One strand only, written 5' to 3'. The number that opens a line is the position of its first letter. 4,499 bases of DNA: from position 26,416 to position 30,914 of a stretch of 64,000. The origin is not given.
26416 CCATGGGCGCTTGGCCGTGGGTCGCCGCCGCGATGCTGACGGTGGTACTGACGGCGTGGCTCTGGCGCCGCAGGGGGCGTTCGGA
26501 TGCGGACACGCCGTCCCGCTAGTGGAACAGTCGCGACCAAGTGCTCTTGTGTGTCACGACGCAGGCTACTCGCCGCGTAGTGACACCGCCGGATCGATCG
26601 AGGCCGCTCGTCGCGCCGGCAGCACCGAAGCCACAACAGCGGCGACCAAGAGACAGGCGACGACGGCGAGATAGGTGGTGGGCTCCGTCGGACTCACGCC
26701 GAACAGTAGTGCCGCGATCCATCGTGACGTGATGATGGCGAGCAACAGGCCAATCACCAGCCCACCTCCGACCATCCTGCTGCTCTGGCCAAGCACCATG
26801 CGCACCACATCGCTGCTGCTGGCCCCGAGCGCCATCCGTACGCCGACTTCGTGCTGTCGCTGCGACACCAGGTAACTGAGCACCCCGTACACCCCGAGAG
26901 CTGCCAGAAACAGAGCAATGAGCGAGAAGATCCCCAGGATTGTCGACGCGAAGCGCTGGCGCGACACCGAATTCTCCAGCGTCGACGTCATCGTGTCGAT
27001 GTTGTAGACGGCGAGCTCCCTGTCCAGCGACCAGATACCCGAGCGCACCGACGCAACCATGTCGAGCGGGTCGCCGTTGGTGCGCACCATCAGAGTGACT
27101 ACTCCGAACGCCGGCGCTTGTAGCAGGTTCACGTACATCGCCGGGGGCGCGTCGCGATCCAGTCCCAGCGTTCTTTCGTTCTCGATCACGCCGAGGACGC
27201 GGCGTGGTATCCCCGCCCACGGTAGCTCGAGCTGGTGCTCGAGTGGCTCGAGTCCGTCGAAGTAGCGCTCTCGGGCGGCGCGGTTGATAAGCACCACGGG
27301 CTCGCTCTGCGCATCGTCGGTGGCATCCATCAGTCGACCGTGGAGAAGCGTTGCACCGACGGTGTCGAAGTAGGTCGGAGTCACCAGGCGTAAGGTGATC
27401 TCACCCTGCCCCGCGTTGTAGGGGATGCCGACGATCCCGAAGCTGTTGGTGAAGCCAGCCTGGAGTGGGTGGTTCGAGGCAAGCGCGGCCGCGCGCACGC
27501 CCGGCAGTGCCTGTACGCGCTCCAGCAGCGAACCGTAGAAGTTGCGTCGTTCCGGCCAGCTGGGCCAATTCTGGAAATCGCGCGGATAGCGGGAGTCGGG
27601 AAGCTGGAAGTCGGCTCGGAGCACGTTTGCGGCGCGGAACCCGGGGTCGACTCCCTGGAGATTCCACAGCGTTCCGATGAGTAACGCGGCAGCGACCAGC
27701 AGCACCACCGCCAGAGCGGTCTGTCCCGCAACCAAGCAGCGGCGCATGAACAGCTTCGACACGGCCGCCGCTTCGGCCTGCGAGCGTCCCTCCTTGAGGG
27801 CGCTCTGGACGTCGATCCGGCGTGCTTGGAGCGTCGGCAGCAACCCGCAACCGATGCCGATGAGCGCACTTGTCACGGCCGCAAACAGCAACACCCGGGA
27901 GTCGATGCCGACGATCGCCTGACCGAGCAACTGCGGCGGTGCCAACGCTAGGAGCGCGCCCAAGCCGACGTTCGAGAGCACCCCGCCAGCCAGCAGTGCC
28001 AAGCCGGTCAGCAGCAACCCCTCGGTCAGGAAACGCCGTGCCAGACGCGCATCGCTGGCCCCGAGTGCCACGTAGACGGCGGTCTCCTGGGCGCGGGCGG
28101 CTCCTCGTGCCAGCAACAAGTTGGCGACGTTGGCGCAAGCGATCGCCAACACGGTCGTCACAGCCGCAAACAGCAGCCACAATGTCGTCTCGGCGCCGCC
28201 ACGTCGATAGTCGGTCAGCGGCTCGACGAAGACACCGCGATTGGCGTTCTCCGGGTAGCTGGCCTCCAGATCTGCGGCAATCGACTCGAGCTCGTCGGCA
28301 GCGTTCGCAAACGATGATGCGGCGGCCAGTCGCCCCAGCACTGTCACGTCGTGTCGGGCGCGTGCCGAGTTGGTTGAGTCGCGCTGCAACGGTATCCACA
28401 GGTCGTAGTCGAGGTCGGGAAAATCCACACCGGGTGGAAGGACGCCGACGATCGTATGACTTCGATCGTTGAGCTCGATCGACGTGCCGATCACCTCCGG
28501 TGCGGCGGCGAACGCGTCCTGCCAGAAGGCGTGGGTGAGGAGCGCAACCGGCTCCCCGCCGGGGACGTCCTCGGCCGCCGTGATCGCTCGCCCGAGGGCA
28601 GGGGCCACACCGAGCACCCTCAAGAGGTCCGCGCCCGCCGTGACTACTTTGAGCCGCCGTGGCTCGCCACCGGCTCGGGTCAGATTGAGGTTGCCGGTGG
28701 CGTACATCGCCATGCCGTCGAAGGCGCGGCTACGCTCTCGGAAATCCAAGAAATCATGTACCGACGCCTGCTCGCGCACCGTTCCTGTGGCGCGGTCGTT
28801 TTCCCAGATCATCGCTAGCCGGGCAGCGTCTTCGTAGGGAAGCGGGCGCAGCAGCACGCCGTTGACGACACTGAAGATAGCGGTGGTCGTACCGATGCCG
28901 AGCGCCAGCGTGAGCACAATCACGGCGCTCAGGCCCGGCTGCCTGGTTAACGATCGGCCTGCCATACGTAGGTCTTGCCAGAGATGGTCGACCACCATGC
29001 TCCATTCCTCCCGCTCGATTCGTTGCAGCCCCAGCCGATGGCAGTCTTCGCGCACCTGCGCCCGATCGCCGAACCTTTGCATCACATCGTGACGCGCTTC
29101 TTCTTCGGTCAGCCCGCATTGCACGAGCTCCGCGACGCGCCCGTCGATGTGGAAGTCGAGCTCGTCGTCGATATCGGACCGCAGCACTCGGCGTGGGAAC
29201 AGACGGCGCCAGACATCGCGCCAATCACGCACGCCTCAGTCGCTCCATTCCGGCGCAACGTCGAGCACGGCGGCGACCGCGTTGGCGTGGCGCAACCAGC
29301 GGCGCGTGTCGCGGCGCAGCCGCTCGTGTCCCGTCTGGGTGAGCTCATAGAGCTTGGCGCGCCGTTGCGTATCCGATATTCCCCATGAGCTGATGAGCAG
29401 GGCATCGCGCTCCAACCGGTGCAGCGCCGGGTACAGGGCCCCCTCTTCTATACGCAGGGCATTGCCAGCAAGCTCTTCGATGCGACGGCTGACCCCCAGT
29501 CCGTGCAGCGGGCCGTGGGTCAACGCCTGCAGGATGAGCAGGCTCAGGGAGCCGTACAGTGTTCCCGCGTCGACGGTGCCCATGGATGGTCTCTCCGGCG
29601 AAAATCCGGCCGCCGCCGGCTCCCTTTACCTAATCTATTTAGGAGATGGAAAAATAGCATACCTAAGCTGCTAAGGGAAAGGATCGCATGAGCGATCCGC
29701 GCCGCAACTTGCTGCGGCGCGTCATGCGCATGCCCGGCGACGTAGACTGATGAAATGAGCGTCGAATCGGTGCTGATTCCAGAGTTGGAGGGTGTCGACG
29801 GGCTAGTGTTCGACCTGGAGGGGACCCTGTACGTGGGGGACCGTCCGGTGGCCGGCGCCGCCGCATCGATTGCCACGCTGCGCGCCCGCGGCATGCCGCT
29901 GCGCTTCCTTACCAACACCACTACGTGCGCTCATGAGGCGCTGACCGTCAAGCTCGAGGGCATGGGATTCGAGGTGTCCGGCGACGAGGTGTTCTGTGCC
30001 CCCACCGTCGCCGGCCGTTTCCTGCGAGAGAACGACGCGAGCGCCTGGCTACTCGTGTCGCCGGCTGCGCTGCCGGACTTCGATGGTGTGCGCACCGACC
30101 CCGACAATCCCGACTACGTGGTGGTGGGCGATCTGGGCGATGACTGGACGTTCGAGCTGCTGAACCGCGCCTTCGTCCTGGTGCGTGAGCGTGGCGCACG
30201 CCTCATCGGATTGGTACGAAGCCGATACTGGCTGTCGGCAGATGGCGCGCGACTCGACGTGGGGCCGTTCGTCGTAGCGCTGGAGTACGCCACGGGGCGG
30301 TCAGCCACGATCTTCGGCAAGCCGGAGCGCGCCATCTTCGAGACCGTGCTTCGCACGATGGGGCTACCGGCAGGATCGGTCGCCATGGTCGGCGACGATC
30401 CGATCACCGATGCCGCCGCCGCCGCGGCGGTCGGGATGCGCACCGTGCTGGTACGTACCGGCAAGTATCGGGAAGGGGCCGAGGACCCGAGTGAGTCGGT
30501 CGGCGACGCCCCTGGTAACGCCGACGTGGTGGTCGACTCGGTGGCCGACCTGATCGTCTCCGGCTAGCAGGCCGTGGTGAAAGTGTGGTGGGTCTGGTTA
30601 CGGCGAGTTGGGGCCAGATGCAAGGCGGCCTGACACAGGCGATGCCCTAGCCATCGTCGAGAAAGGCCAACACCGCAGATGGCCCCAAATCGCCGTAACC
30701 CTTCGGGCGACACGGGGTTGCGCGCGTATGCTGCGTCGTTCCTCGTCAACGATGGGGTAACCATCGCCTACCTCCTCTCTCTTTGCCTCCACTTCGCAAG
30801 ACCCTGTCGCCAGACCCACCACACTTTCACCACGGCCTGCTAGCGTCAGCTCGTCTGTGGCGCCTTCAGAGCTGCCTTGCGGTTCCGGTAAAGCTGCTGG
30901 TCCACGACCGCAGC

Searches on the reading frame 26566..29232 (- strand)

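Call 23: search_protein_families(library=pfam, proteins=[window:26566-29232:-], max_evalue=0.01)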
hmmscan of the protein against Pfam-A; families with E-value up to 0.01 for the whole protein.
window:26566-29232:- (888 aa): 2 families
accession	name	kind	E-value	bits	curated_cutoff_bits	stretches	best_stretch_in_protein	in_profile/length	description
PF12704.14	MacB_PCD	-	8.5e-34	118.1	27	2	102-317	1-206/207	MacB-like periplasmic core domain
PF02687.27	FtsX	-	6e-21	75.2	25.5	2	768-881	2-120/120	FtsX-like permease C-terminal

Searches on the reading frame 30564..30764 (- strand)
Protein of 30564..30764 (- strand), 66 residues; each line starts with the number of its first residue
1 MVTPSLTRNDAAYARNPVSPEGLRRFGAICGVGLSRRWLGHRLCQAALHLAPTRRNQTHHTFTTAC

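Call 23: search_protein_families(library=pfam, proteins=[window:30564-30764:-], max_evalue=0.01)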
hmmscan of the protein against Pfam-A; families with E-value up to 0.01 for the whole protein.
window:30564-30764:- (66 aa): 0 families

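Call 46: find_homologous_proteins(query=window:30564-30764:-, max_evalue=0.01)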
Query window:30564-30764:- (66 aa): 7 proteins with E <= 0.01 among 8 candidates.
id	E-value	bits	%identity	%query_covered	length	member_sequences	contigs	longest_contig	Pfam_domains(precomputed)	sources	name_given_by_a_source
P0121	1.8e-33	131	91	100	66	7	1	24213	-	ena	-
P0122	1.5e-31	124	86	100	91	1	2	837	-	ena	-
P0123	8.0e-30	119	93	89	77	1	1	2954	-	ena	-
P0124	3.7e-26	107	80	100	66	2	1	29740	-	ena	-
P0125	2.1e-24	102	90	77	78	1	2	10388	-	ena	-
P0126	6.1e-18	82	90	62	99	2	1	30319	PF00171.28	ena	-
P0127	1.9e-4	39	92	36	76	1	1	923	-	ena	-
